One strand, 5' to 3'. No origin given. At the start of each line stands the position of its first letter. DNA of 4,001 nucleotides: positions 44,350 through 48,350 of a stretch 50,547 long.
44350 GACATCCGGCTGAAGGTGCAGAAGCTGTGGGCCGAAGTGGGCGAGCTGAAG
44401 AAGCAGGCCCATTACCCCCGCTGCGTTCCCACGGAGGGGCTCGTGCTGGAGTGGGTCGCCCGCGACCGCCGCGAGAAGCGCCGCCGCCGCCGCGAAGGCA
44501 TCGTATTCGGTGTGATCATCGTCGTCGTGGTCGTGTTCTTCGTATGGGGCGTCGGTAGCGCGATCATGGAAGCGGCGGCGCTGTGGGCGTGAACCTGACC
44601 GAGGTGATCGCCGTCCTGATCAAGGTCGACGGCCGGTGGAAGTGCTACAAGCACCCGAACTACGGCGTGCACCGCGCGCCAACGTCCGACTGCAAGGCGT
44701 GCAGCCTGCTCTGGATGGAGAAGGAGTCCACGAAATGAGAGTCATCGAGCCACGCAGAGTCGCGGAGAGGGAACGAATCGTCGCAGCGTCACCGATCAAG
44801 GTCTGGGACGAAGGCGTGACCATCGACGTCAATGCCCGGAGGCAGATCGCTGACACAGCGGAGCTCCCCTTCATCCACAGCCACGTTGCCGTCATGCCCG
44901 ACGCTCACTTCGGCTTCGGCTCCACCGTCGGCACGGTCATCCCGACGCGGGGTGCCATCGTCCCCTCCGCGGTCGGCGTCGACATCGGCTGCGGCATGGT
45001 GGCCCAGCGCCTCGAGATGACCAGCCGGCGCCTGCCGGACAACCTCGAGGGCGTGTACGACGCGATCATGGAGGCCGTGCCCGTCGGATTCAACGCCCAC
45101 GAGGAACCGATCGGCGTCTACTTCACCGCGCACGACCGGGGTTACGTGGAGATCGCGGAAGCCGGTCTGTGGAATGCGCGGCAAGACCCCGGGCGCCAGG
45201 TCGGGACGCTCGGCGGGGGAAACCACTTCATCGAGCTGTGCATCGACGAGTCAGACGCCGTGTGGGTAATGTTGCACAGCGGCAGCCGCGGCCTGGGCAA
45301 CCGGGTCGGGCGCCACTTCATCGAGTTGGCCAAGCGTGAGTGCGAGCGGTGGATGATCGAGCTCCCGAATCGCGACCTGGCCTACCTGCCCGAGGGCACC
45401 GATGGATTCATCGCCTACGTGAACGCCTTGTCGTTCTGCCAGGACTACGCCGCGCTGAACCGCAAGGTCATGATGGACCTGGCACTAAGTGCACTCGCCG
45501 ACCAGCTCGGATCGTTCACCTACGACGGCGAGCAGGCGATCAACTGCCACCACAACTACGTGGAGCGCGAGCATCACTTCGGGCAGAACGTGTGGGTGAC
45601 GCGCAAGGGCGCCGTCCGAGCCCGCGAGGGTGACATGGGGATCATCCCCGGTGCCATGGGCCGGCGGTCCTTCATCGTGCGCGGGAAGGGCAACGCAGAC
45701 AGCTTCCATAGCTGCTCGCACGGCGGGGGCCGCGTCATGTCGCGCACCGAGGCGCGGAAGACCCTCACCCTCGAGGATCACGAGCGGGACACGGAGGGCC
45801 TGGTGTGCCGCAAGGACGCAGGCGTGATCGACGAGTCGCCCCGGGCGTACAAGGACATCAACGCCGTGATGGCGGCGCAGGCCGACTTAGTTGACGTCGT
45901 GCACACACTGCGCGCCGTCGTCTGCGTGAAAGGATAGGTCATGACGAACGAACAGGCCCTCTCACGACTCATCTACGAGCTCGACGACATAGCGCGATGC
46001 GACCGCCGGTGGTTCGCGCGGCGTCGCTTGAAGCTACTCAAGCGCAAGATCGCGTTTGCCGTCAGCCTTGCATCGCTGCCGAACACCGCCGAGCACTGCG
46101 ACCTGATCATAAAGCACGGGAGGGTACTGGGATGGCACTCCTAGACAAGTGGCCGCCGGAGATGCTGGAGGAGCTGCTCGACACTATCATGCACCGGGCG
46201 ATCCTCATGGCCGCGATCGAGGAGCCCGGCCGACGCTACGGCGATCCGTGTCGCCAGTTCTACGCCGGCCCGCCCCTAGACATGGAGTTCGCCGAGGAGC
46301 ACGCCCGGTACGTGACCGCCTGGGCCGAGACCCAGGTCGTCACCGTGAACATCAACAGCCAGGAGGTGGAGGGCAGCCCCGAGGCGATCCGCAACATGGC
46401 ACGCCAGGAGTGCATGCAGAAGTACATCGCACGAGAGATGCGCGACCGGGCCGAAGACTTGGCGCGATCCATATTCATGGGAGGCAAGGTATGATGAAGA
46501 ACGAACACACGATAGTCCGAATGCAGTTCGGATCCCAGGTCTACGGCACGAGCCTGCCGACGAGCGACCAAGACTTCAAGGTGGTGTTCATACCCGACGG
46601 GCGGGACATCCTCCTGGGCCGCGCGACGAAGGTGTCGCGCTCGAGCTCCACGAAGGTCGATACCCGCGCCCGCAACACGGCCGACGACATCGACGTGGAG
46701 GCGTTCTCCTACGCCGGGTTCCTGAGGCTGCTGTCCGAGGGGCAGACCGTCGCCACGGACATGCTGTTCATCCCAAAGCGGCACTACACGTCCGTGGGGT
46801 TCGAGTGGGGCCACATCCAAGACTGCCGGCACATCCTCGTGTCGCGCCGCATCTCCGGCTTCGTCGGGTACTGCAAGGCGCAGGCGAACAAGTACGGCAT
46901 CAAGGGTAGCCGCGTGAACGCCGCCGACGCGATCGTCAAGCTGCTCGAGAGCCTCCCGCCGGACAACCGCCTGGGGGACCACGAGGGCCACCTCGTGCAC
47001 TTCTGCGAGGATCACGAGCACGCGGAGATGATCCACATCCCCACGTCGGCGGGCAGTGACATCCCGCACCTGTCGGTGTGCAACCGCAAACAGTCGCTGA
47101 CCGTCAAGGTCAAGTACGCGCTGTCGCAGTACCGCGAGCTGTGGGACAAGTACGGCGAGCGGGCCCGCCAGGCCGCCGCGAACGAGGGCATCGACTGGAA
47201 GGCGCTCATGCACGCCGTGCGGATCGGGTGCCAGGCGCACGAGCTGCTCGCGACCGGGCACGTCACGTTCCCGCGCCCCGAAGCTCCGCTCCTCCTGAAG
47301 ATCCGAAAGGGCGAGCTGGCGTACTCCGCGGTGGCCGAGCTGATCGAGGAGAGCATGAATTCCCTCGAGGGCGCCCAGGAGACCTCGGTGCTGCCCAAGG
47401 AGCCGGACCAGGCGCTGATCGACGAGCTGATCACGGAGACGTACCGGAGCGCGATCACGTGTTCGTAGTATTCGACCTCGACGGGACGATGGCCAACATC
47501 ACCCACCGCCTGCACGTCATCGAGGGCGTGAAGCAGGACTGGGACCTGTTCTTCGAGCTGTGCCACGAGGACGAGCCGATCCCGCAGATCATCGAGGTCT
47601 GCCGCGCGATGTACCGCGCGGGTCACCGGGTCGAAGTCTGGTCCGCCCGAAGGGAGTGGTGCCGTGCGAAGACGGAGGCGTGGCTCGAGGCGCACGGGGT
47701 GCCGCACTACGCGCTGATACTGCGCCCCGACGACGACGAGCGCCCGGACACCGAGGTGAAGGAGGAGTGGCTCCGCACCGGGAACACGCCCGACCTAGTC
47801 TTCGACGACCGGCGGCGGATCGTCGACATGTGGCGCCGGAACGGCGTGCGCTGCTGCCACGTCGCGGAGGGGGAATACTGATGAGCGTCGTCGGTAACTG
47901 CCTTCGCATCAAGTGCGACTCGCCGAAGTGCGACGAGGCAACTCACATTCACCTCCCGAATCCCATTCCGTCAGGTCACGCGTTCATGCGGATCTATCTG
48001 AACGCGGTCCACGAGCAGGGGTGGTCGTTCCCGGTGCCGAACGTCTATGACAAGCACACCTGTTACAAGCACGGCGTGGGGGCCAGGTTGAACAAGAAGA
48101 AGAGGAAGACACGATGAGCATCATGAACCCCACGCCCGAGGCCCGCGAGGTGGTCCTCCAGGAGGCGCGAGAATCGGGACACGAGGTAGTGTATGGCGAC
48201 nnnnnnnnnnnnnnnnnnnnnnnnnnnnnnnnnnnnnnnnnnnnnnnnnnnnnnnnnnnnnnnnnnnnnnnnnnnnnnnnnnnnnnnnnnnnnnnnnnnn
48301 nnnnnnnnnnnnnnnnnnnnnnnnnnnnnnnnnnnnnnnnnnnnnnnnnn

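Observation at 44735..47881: Phage RNA-repair module: RtcB ligase + RlaP-type nucleotidyltransferase + HAD 3'-phosphatase-like protein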

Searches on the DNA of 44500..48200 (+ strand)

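Call 4: search_dna_similar(query=window:44500-48200:+, collection=phages, mode=near, max_rows=30)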
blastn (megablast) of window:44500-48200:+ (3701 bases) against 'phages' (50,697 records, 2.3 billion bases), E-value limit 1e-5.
Records with a match: 11; places in all: 11; records where one place covers at least 80% of the query: 0.
Best place of each record, by identity: 80-90% 2; 60-80% 9.
By first word of the organism name: Brevundimonas 5; Gordonia 4; Caulobacter 2.
By host as written in the record: Brevundimonas pondensis LVF1 4; Gordonia terrae 3612 4; Caulobacter crescentus 2; Brevundimonas pondensis EIF1 1.
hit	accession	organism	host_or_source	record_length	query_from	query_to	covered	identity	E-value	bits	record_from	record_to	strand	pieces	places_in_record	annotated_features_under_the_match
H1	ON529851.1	Brevundimonas phage vB_BpoS-Marchewka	Brevundimonas pondensis LVF1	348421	364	504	4%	79.6%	4e-18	100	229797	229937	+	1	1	tRNA-splicing ligase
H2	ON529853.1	Brevundimonas phage vB_BpoS-Bambus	Brevundimonas pondensis LVF1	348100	364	504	4%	79.6%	4e-18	100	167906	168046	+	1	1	tRNA-splicing ligase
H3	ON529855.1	Brevundimonas phage vB_BpoS-Domovoi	Brevundimonas pondensis EIF1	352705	365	504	4%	80.0%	3e-19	104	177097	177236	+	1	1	tRNA-splicing ligase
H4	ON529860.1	Brevundimonas phage vB_BpoS-Papperlapapp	Brevundimonas pondensis LVF1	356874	365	504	4%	80.0%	3e-19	104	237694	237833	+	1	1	tRNA-splicing ligase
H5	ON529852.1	Brevundimonas phage vB_BpoS-Kabachok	Brevundimonas pondensis LVF1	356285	368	504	4%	79.6%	1e-17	99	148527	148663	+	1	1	tRNA-splicing ligase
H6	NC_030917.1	Gordonia phage OneUp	Gordonia terrae 3612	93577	364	499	4%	77.5%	5e-12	81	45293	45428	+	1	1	63: tRNA splicing ligase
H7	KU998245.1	Gordonia phage OneUp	Gordonia terrae 3612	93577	364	499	4%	77.5%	5e-12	81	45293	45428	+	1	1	63: RtcB-like RNA ligase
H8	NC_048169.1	Gordonia phage BrutonGaster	Gordonia terrae 3612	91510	364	499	4%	77.4%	5e-12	81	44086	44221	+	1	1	60: tRNA splicing ligase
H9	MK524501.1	Gordonia phage BrutonGaster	Gordonia terrae 3612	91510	364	499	4%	77.4%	5e-12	81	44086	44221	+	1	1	60: RtcB-like RNA ligase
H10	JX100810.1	Caulobacter phage CcrColossus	Caulobacter crescentus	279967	383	504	3%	77.9%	6e-11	77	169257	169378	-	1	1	putative RtcB-like protein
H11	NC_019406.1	Caulobacter phage CcrColossus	Caulobacter crescentus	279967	383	504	3%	77.9%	6e-11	77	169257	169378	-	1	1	tRNA splicing ligase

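Call 23: get_annotated_region(hit=H7, flank=7000)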
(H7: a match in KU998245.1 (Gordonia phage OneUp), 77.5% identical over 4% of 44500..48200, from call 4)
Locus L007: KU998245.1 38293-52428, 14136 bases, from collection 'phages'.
description: Gordonia phage OneUp, complete genome.
organism: Gordonia phage OneUp (NCBI taxid 1838074)
taxonomy: Viruses; Duplodnaviria; Heunggongvirae; Uroviricota; Caudoviricetes; Oneupvirus; Oneupvirus oneup
host: Gordonia terrae 3612; source: soil; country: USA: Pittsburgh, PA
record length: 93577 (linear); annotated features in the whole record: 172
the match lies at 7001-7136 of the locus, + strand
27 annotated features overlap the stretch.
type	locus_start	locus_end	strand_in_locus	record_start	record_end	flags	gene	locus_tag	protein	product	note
CDS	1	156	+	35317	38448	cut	52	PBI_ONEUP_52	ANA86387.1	hypothetical protein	-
CDS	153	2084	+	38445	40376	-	53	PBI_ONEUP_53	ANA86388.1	hypothetical protein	-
CDS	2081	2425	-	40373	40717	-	54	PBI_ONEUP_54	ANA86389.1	Lsr2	-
CDS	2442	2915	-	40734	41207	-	55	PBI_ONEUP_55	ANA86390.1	hypothetical protein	-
CDS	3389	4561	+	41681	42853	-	56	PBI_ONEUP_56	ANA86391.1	exodeoxyribonuclease VII large subunit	-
CDS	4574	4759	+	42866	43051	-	57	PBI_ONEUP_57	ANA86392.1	exodeoxyribonuclease VII small subunit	-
CDS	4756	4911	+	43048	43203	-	58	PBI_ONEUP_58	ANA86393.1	hypothetical protein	-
CDS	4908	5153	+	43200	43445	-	59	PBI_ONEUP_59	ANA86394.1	hypothetical protein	-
CDS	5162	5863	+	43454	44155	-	60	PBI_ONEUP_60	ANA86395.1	hypothetical protein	-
CDS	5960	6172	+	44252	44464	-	61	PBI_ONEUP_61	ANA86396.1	hypothetical protein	-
CDS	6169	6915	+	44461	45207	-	62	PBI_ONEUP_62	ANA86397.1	metallophosphatase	-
CDS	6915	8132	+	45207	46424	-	63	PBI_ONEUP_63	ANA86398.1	RtcB-like RNA ligase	-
CDS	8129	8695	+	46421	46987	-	64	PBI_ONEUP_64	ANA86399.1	homing endonuclease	-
CDS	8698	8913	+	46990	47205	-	65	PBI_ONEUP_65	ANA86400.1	hypothetical protein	-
CDS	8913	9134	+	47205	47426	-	66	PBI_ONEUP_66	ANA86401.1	hypothetical protein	-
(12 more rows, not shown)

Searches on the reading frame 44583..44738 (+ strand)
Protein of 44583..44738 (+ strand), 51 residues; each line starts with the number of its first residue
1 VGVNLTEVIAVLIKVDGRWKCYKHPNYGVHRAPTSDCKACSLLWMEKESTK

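Call 3: search_protein_families(library=pfam, proteins=[window:44583-44738:+], max_evalue=0.01)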
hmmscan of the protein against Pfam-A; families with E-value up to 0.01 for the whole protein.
window:44583-44738:+ (51 aa): 0 families

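Call 11: search_protein_families(library=phrogs, proteins=[window:44583-44738:+], max_evalue=0.01)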
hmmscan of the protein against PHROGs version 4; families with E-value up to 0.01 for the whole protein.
window:44583-44738:+ (51 aa): 0 families

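Call 56: search_protein_families(library=ncbifam, proteins=[window:44583-44738:+], max_evalue=0.01)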
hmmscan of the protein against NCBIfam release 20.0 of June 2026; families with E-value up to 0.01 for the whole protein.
window:44583-44738:+ (51 aa): 0 families

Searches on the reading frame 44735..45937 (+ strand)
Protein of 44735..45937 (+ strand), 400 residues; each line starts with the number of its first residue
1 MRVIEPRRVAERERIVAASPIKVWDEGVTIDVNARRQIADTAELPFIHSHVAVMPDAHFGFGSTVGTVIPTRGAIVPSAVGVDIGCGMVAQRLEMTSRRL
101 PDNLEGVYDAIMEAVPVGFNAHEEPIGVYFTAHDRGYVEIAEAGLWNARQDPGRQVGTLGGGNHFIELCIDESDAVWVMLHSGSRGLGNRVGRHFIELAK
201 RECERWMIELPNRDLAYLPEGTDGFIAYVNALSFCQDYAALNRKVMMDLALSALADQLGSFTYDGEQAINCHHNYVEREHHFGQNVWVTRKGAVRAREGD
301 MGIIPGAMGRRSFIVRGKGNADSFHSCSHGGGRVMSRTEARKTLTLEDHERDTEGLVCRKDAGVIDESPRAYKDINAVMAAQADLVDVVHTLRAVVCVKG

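Call 3: search_protein_families(library=pfam, proteins=[window:44735-45937:+], max_evalue=0.01)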
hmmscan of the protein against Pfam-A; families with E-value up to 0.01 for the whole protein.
window:44735-45937:+ (400 aa): 1 family
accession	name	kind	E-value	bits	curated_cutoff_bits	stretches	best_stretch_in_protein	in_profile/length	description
PF01139.22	RtcB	-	5.2e-120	402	27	1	37-400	1-426/426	tRNA-splicing ligase RtcB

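Call 11: search_protein_families(library=phrogs, proteins=[window:44735-45937:+], max_evalue=0.01)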
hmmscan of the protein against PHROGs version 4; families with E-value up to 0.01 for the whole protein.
window:44735-45937:+ (400 aa): 2 families
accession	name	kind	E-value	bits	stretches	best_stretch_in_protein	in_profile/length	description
phrog_1075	-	DNA, RNA and nucleotide metabolism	1.7e-138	463.6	1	18-400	63-441/459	tRNA splicing ligase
phrog_32430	-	DNA, RNA and nucleotide metabolism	1.8e-53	181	1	274-400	11-138/139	tRNA splicing ligase RtcB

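Call 24: search_dna_similar(query=window:44735-45934:+, collection=phages, mode=protein, max_rows=60)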
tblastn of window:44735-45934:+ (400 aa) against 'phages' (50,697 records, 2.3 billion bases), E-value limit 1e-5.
Records with a match: 701; places in all: 706; records where one place covers at least 80% of the query: 656.
Best place of each record, by identity: 60-80% 3; <60% 698.
By first word of the organism name: Mycobacterium 221; Bacillus 63; Listeria 58; Brevibacterium 32; Caulobacter 30; Halorubrum 30; Gordonia 25; Enterococcus 23; Microbacterium 19; Pseudomonas 17; and 46 more.
By host as written in the record: Mycobacterium smegmatis mc2 155 163; Listeria monocytogenes 47; - 46; Brevibacterium aurantiacum SMQ-1335 32; Mycobacterium smegmatis mc#155 29; Gordonia terrae 3612 24; Halorubrum sp. 16; Erwinia amylovora 14; and 154 more.
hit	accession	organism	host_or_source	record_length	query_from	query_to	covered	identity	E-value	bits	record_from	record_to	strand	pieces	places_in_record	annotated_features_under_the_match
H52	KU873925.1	Pseudomonas phage pf16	Pseudomonas putida PpG1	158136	19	400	96%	55.9%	3e-138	441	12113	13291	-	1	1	hypothetical protein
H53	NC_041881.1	Pseudomonas phage pf16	Pseudomonas putida PpG1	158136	19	400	96%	55.9%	3e-138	441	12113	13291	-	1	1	tRNA splicing ligase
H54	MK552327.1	Pseudomonas phage Psa21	Pseudomonas syringae actinidae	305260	20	400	95%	55.9%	2e-135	433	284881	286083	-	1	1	RtcB protein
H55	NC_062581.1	Pseudomonas phage Psa21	Pseudomonas syringae actinidae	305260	20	400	95%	55.9%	2e-135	433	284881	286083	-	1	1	tRNA splicing ligase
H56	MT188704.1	Mesorhizobium phage Cp1R7A-A1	Mesorhizobium loti R7ANS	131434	20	400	95%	55.1%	3e-128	412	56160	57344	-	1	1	tRNA splicing ligase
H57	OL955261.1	Erythrobacter phage vB_EliS-L02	Erythrobacter sp.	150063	21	400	95%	55.1%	1e-124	402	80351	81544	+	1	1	RNA-splicing ligase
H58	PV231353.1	Caulobacter phage RBC57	Caulobacter vibrioides CB15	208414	21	400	85%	61.4%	5e-75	421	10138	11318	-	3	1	RNA-2',3'-PO4:RNA-5'-OH ligase (x2)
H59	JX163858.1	Caulobacter phage phiCbK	Caulobacter crescentus CB15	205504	21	400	95%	54.6%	2e-121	392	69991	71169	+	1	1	rtcB: RtcB protein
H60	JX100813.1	Caulobacter phage phiCbK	Caulobacter vibrioides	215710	21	400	95%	54.6%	2e-121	392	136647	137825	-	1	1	putative RtcB-like protein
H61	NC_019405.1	Caulobacter phage phiCbK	Caulobacter vibrioides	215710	21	400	95%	54.6%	2e-121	392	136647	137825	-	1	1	tRNA splicing ligase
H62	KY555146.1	Caulobacter phage Ccr32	Caulobacter crescentus NA1000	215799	21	400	95%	54.6%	2e-121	392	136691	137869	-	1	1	protein RtcB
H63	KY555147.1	Caulobacter phage Ccr34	Caulobacter crescentus NA1000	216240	21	400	95%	54.6%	2e-121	392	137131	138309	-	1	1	protein RtcB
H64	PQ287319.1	Caulobacter phage S2L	Caulobacter vibrioides CB15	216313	21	400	95%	54.6%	2e-121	392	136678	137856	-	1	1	RNA-2',3'-PO4:RNA-5'-OH ligase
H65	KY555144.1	Caulobacter phage Ccr5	Caulobacter crescentus NA1000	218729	21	400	95%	54.6%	2e-121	392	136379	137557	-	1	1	protein RtcB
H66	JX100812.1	Caulobacter virus Magneto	Caulobacter crescentus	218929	21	400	95%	54.6%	2e-121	392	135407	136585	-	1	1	putative RtcB-like protein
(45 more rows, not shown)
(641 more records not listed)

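Call 36: find_related_loci(query=window:44735-45934:+, collection=viral_contigs, flank=10000)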
Query window:44735-45934:+ (400 aa) in viral_contigs; peptide patterns used: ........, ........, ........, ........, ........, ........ (x = any residue, [..] = any of these).
100 stretches matched a pattern; 99 encode a relative of the query (tblastn E <= 1e-3); the best 80 are kept; 80 distinct loci.
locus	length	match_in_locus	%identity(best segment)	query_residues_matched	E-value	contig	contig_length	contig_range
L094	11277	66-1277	56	18-400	8e-147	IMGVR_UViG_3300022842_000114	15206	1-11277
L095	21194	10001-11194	58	21-400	5e-146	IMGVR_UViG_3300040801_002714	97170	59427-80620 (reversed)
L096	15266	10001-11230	54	1-400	6e-145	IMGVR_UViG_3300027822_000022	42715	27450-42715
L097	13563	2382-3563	57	19-400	3e-143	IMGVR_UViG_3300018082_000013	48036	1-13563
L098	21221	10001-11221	56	18-400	6e-142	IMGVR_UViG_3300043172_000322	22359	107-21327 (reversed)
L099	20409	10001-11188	56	17-400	8e-142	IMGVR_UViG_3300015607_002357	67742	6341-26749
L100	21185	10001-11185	56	20-400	3e-140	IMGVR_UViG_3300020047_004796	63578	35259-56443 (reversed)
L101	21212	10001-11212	53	15-400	1e-137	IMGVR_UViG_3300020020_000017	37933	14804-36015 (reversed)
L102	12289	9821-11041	54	18-400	9e-138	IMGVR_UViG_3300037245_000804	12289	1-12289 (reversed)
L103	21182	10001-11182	55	21-400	9e-136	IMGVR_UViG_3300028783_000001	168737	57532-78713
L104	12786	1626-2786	56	20-400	9e-136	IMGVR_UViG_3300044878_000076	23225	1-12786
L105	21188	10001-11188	55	17-400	4e-135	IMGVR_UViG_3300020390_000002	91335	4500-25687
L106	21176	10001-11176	54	18-400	3e-134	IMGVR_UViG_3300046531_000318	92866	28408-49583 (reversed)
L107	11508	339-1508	54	20-400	1e-134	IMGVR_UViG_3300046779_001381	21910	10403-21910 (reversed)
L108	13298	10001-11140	55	20-400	3e-134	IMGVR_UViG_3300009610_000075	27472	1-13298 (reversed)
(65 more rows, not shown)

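Call 46: search_solved_structures(query=window:44735-45934:+, max_evalue=1e-10, show_alignments=2)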
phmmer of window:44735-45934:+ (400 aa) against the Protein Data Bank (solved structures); distinct sequences matched with E-value up to 1e-10: 9.
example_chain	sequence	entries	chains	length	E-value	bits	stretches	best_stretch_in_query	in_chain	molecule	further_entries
2epg_A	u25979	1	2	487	2.8e-34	122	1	153-400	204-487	Hypothetical protein TTHA1785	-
1uc2_A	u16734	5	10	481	1.4e-30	109.7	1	142-400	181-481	hypothetical protein PH1602 | tRNA-splicing ligase RtcB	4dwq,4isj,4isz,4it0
4dwr_B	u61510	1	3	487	1.5e-30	109.7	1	142-400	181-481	tRNA-splicing ligase RtcB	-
7lfq_A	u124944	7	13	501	1.7e-30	109.5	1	142-400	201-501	RNA-splicing ligase RtcB | tRNA-splicing ligase RtcB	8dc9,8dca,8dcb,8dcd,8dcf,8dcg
9i8v_C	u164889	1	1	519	1.7e-22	83.2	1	155-381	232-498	RNA-splicing ligase RtcB homolog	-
7p3b_A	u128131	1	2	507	1.8e-22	83.1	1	155-381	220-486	RNA-splicing ligase RtcB homolog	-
8odo_A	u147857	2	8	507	1.8e-22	83.1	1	155-381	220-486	RNA-splicing ligase RtcB homolog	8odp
8orj_A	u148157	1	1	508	1.8e-22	83.1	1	155-381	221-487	RNA-splicing ligase RtcB homolog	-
8btt_A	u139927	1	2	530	2.1e-22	82.9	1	155-381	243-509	RNA-splicing ligase RtcB homolog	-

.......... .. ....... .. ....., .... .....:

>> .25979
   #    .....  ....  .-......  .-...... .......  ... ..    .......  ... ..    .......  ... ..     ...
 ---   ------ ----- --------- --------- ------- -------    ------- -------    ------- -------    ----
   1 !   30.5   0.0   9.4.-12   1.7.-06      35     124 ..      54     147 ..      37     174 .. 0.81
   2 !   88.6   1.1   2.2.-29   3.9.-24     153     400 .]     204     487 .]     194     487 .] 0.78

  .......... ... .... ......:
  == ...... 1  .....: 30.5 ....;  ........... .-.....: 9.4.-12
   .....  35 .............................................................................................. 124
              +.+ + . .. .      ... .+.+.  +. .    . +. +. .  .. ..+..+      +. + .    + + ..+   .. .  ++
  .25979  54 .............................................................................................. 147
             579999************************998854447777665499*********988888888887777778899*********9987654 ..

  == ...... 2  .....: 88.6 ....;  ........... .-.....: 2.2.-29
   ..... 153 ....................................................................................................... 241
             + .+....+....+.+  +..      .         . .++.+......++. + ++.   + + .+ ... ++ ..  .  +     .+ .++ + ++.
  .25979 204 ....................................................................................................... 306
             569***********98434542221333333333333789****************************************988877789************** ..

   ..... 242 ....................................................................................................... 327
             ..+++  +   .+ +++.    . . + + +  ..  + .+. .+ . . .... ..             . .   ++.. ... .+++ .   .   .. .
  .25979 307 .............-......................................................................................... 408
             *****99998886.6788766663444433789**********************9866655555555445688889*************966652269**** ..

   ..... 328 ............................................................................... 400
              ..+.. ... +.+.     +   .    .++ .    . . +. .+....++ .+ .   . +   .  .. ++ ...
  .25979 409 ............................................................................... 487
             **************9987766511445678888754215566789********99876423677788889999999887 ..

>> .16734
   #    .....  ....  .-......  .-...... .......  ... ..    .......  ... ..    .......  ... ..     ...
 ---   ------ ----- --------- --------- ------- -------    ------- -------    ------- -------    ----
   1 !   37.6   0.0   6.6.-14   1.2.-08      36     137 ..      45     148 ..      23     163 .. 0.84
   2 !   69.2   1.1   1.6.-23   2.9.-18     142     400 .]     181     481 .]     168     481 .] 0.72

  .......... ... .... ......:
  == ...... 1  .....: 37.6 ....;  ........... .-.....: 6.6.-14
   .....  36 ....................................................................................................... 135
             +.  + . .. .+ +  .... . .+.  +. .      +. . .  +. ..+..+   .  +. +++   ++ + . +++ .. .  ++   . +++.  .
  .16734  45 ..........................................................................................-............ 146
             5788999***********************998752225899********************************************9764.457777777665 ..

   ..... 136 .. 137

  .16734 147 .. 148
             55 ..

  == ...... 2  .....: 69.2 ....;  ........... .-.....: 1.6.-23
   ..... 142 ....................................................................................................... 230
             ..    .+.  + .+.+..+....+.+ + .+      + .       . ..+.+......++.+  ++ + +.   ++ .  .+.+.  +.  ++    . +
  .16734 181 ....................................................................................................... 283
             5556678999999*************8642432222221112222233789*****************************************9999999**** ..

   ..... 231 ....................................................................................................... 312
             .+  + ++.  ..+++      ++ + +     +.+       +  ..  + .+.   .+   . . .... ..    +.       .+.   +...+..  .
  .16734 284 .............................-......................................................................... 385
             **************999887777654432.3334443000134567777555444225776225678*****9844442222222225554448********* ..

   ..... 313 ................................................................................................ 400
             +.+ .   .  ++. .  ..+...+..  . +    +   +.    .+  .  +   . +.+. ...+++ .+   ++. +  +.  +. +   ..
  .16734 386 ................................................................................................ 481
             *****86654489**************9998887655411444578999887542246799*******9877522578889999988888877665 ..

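Call 56: search_protein_families(library=ncbifam, proteins=[window:44735-45937:+], max_evalue=0.01)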
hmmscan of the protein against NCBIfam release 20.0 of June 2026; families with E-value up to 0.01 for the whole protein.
window:44735-45937:+ (400 aa): 4 families
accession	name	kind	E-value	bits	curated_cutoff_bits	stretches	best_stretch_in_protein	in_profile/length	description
NF052663.1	RtcB_rel_intein2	exception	1.1e-118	397.8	1050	2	86-400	311-626/626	intein-containing RctB family protein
NF007153.0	PRK09588.1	equivalog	3.4e-48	164.5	407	1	28-399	20-372/379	RNA ligase RtcB family protein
NF038162.1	RtcB_rel_intein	exception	1.5e-36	125.8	1150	2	147-400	667-961/961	intein-containing RtcB family protein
TIGR03073.1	release_rtcB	hypoth_equivalog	2.5e-36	125.5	271.8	1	28-393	9-355/356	RNA ligase RtcB family protein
